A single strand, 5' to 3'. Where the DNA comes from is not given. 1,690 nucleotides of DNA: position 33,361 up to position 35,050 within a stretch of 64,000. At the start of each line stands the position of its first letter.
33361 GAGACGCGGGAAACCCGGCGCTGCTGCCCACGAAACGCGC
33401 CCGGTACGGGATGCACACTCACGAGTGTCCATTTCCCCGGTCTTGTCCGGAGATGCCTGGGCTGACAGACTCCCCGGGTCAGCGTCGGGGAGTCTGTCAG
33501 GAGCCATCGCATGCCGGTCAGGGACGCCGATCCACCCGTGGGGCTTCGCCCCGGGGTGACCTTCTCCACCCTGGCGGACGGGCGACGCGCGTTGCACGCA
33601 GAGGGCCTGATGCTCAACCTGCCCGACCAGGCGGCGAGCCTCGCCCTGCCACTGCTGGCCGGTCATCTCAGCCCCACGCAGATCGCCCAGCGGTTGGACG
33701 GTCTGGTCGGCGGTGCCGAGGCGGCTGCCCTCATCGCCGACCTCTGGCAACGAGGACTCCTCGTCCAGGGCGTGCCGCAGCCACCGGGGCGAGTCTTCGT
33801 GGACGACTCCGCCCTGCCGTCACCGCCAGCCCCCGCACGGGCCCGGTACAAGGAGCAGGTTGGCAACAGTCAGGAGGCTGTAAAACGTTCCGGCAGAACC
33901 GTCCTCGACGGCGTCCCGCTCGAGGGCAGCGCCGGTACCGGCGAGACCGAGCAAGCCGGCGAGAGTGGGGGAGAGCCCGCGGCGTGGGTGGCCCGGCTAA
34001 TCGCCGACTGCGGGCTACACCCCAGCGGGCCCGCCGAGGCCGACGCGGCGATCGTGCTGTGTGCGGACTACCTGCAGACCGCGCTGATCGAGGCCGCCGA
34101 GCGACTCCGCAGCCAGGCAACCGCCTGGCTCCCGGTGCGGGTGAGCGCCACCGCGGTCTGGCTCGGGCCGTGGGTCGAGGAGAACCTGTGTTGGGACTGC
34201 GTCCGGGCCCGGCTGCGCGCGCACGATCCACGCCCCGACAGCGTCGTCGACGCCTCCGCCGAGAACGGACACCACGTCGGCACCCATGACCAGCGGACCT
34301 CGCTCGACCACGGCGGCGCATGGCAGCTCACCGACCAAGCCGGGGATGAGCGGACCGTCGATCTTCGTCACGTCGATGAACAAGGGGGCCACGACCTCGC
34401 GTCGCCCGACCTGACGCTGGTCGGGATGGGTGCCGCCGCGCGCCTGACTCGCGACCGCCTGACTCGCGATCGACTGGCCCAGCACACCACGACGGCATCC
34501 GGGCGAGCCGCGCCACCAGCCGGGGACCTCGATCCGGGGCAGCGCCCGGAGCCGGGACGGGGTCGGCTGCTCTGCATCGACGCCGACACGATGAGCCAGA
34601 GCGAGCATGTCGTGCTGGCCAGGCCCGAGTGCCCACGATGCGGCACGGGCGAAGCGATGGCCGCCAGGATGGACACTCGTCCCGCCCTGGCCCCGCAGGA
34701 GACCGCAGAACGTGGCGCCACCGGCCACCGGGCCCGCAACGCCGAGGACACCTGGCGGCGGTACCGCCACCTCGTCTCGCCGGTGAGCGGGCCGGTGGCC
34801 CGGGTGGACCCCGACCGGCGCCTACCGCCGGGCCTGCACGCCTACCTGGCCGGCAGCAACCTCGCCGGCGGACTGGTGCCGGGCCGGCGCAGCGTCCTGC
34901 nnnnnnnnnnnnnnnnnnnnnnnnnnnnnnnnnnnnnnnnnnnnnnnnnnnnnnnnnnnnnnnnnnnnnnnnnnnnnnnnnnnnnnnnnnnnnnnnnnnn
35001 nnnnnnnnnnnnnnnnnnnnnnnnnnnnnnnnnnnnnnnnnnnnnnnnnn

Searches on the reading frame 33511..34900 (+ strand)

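Call 59: search_protein_families(library=pfam, proteins=[window:33511-34900:+], max_evalue=1)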
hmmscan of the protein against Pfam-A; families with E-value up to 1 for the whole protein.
window:33511-34900:+ (463 aa): 1 family
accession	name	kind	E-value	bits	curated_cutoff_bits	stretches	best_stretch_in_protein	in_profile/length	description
PF01599.25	Ribosomal_S27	-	0.003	17.9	22.3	1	363-388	9-34/44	Ribosomal protein S27a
